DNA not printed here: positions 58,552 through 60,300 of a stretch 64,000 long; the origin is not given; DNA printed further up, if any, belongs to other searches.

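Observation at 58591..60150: Radical SAM/SPASM maturase-type enzyme with a co-transcribed 31-aa Lys-rich peptide on a GC-enriched segment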

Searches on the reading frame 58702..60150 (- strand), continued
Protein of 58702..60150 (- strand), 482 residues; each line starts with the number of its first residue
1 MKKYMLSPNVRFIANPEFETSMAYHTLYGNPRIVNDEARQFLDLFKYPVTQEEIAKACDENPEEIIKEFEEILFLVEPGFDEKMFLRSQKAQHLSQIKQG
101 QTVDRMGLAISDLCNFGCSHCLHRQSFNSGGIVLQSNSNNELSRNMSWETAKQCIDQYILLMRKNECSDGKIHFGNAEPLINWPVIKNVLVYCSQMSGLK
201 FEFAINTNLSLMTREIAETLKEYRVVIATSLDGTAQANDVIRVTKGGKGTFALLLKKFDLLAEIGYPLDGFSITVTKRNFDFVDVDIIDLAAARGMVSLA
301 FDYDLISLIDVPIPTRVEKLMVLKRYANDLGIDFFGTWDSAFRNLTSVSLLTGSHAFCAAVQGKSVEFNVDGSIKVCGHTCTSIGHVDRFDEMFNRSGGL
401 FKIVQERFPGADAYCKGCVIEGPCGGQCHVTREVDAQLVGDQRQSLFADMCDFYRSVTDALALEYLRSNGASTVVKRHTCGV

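Call 18: search_protein_families(library=pfam, proteins=[L028:1793-3025:-, L030:5470-6075:-, L026:5448-5801:-, L020:2898-3455:+, L031:2158-3570:-, L025:5367-6575:+, L007:7152-8459:+, L010:1564-3006:+, L010:3075-3794:+, L019:2943-3395:+], max_evalue=0.001)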
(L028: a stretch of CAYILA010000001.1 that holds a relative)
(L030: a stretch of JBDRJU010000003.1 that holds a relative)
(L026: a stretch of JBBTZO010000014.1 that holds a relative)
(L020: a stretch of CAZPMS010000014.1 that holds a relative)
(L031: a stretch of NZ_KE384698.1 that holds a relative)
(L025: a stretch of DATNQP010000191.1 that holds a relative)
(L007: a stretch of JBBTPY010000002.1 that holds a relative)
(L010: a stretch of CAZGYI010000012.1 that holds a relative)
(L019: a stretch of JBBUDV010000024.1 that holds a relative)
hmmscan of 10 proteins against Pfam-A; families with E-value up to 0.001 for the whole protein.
L028:1793-3025:- (410 aa): 2 families
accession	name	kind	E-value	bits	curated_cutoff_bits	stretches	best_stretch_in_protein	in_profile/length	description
PF07690.21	MFS_1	-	1.3e-34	120.1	33.4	2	17-317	6-303/347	Major Facilitator Superfamily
PF12832.13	MFS_1_like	-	2.4e-11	43.7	25.2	1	18-321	10-313/373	MFS_1 like family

L030:5470-6075:- (201 aa): 3 families
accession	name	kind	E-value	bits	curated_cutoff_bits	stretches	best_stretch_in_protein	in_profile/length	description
PF07690.21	MFS_1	-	1.2e-15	57.8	33.4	1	22-195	1-174/347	Major Facilitator Superfamily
PF12832.13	MFS_1_like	-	1.1e-05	25.2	25.2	1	40-195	22-183/373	MFS_1 like family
PF00083.30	Sugar_tr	-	0.00022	20.7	22.3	1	130-191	34-94/452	Sugar (and other) transporter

L026:5448-5801:- (117 aa): 0 families

L020:2898-3455:+ (185 aa): 3 families
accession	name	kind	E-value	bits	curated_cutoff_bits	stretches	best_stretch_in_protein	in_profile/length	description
PF13302.13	Acetyltransf_3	-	2.7e-32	112.8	25.4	1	16-154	2-137/138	Acetyltransferase (GNAT) domain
PF13420.13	Acetyltransf_4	-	1.6e-14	54.7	24.3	1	18-172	1-152/155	Acetyltransferase (GNAT) domain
PF00583.31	Acetyltransf_1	-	2.3e-12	47.6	20.7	1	60-154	24-116/116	Acetyltransferase (GNAT) family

L031:2158-3570:- (470 aa): 9 families
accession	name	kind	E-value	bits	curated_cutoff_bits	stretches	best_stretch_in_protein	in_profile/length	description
PF00931.28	NB-ARC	-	2.9e-08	33.7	23.5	1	171-259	14-108/248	NB-ARC domain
PF13401.12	AAA_22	-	1.3e-07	32.4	27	1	177-307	7-129/130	AAA domain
PF20703.3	nSTAND1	-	1.3e-07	32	27.1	1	154-298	14-157/379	Novel STAND NTPase 1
PF05729.18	NACHT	-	3.4e-05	24.2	26.7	1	176-325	1-151/167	NACHT domain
PF00004.35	AAA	-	0.00012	22.9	21.2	1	180-301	3-109/131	ATPase family associated with various cellular activities (AAA)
PF13191.12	AAA_16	-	0.00022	22.2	32.6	1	156-262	2-143/167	AAA ATPase domain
PF05621.17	TniB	-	0.00034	20.6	22.4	0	161-264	21-132/189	Bacterial TniB protein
PF01637.24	ATPase_2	-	0.00074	19.8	33.2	0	160-264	5-123/225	ATPase domain predominantly from Archaea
PF13173.12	AAA_14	-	0.00088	19.7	27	0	176-282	3-93/129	AAA domain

L025:5367-6575:+ (402 aa): 2 families
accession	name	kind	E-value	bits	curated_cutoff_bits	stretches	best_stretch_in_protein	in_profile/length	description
PF03092.22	BT1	-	9e-45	153.6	22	1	26-370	6-380/432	BT1 family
PF07690.21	MFS_1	-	2.1e-28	99.7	33.4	2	11-326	3-315/347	Major Facilitator Superfamily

L007:7152-8459:+ (435 aa): 2 families
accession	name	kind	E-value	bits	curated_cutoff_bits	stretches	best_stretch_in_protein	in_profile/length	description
PF04055.27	Radical_SAM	-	7.4e-13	49.4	29.5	1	79-217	3-137/166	Radical SAM superfamily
PF13353.11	Fer4_12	-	5.8e-06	27.1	22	1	78-204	10-133/137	4Fe-4S single cluster domain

L010:1564-3006:+ (480 aa): 3 families
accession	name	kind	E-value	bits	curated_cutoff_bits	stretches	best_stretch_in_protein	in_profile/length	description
PF04055.27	Radical_SAM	-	7.3e-25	88.5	29.5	1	115-261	4-154/166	Radical SAM superfamily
PF13186.11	SPASM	-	2.5e-12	47.3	21.5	1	353-419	1-67/67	Iron-sulfur cluster-binding domain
PF13353.11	Fer4_12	-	5e-07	30.5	22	1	115-219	12-115/137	4Fe-4S single cluster domain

L010:3075-3794:+ (239 aa): 9 families
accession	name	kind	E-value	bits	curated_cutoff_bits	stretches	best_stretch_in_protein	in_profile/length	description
PF13847.12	Methyltransf_31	-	7.2e-16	58.6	27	1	50-155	2-115/145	Methyltransferase domain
PF13649.12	Methyltransf_25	-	1.1e-14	55.3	27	1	55-146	1-97/97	Methyltransferase domain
PF08241.18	Methyltransf_11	-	3.8e-11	43.9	21.2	1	56-149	1-94/95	Methyltransferase domain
PF05175.20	MTS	-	7.8e-10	39.1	23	1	25-119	5-102/170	Methyltransferase small domain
PF01209.24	Ubie_methyltran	-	9.8e-10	38.6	20.1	1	33-149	31-150/233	ubiE/COQ5 methyltransferase family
PF13489.12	Methyltransf_23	-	1.5e-09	38.2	27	1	33-210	6-163/164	Methyltransferase domain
PF08242.18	Methyltransf_12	-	2.3e-08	35.1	30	1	56-147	1-97/98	Methyltransferase domain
PF03848.20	TehB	-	5.5e-08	32.9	20.4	1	28-121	6-101/193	Tellurite resistance protein TehB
PF02353.26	CMAS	-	6.9e-08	32.6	27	1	22-152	34-166/273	Mycolic acid cyclopropane synthetase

L019:2943-3395:+ (150 aa): 6 families
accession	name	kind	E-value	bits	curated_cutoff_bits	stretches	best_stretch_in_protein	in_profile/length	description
PF00583.31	Acetyltransf_1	-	1.3e-15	58.1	20.7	1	51-138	24-116/116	Acetyltransferase (GNAT) family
PF13673.13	Acetyltransf_10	-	1.5e-12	48.1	23.6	1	53-140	27-109/128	Acetyltransferase (GNAT) domain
PF13420.13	Acetyltransf_4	-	4.8e-12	46.6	24.3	1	8-147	1-143/155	Acetyltransferase (GNAT) domain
PF13508.13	Acetyltransf_7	-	2.3e-10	41.2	27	1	57-139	3-83/84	Acetyltransferase (GNAT) domain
PF13302.13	Acetyltransf_3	-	1.8e-07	32.4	25.4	1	39-139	38-138/138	Acetyltransferase (GNAT) domain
PF08445.16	FR47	-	4.7e-06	26.9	22.1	1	75-139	15-78/86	FR47-like protein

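Call 25: search_solved_structures(query=A2, max_evalue=0.001, show_alignments=2)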
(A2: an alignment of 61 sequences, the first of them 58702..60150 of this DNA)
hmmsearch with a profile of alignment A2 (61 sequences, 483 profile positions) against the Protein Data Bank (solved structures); distinct sequences matched with E-value up to 0.001: 5.
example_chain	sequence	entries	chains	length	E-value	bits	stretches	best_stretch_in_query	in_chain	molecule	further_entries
8vpo_A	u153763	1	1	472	1.8e-59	204.5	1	4-464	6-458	Radical SAM core domain-containing protein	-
5wgg_A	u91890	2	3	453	3.8e-23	84.8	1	20-293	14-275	Radical SAM domain protein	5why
9gm3_A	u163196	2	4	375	4.6e-11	44.9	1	110-264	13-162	ChlB radical SAM domain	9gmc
4k36_A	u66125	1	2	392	4e-07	31.9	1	112-278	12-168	Anaerobic sulfatase-maturating enzyme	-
4k37_A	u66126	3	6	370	8.7e-07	30.8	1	112-278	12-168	Anaerobic sulfatase-maturating enzyme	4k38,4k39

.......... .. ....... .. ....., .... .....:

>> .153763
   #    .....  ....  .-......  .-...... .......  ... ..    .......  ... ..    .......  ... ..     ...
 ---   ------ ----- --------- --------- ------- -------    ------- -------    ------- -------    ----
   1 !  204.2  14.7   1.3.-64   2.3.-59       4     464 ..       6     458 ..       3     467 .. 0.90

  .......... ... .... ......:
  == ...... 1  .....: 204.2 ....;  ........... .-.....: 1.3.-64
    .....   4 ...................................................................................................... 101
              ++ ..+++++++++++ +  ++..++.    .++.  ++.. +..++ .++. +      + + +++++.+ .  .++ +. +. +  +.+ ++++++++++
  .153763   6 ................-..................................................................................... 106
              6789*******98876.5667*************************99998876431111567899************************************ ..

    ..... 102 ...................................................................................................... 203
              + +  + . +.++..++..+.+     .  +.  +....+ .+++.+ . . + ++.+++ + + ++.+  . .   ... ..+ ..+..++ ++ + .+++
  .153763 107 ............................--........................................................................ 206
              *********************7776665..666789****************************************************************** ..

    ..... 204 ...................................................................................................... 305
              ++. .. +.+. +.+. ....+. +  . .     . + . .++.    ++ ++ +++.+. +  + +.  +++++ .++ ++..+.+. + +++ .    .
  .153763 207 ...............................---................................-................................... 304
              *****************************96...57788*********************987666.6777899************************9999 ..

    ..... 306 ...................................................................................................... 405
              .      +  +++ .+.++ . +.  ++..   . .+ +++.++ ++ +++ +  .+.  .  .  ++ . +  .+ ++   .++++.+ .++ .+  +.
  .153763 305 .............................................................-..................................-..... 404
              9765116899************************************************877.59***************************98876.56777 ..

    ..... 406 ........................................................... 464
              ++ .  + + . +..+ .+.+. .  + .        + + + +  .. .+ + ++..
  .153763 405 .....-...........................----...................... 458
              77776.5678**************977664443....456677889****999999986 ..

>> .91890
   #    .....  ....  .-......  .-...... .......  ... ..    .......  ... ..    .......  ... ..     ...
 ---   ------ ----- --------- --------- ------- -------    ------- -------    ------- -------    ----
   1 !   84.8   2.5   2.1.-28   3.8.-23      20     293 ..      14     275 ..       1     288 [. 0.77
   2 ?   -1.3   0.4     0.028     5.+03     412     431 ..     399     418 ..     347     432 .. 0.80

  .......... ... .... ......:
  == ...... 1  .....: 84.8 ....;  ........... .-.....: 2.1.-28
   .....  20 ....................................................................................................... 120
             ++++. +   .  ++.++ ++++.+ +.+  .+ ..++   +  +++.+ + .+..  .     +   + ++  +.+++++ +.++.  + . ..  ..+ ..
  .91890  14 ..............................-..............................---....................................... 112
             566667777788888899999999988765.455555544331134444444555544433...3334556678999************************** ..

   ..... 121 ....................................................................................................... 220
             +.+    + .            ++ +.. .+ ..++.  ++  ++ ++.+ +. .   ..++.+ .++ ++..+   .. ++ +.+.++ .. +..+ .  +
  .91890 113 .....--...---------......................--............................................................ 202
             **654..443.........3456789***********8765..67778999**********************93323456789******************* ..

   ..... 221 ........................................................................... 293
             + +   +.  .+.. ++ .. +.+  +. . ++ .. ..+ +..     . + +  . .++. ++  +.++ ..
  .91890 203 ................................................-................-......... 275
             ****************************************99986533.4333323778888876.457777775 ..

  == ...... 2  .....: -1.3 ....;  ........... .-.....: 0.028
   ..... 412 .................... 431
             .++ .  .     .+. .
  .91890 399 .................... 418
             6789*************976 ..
